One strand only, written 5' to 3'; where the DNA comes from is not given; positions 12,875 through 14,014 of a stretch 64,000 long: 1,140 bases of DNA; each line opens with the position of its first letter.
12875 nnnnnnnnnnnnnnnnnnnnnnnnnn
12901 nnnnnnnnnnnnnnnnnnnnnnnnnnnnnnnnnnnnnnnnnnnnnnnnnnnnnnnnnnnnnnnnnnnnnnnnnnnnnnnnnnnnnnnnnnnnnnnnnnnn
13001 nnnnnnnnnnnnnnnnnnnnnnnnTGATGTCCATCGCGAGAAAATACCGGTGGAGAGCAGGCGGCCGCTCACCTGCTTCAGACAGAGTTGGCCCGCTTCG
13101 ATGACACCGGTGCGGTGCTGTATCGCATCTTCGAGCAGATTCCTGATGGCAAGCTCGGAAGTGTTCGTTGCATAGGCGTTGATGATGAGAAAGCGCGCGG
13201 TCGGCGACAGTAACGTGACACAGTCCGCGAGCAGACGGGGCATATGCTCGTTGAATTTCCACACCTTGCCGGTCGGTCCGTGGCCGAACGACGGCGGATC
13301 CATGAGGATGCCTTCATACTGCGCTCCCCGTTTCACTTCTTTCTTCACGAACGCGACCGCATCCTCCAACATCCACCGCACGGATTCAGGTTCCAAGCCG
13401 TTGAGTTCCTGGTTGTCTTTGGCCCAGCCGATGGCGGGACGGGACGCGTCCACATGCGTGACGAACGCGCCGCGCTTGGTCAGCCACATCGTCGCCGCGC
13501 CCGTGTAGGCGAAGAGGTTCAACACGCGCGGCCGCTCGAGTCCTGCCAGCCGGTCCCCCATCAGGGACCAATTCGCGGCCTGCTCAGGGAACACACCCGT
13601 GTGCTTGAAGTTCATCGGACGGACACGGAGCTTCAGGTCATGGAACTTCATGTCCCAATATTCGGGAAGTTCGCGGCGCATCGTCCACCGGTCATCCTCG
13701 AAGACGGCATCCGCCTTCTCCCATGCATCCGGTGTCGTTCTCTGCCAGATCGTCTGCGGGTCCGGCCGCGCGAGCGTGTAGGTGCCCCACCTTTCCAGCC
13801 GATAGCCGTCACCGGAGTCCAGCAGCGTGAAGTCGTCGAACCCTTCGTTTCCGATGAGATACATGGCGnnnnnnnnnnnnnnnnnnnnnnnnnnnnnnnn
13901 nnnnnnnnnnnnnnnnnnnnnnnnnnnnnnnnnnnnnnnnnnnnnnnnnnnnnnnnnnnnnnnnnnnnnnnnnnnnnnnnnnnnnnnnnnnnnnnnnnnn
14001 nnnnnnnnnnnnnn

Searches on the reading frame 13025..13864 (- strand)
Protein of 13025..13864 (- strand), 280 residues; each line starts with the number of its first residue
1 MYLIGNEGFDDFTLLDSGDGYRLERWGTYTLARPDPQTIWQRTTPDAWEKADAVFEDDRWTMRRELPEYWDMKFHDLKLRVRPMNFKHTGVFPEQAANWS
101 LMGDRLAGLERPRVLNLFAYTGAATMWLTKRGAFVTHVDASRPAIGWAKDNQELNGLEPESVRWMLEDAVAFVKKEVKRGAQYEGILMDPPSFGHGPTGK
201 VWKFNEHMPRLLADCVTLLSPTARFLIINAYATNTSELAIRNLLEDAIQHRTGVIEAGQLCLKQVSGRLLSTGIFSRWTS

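Call 94: search_protein_families(library=pfam, proteins=[window:13025-13864:-], max_evalue=0.01)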
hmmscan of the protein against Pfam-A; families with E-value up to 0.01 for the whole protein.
window:13025-13864:- (280 aa): 2 families
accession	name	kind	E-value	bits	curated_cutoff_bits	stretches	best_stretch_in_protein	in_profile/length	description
PF10672.15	Methyltrans_SAM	-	7.3e-10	39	27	1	65-220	81-236/286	S-adenosylmethionine-dependent methyltransferase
PF03602.21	Cons_hypoth95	-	0.00021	21.4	24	1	109-191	40-122/182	Conserved hypothetical protein 95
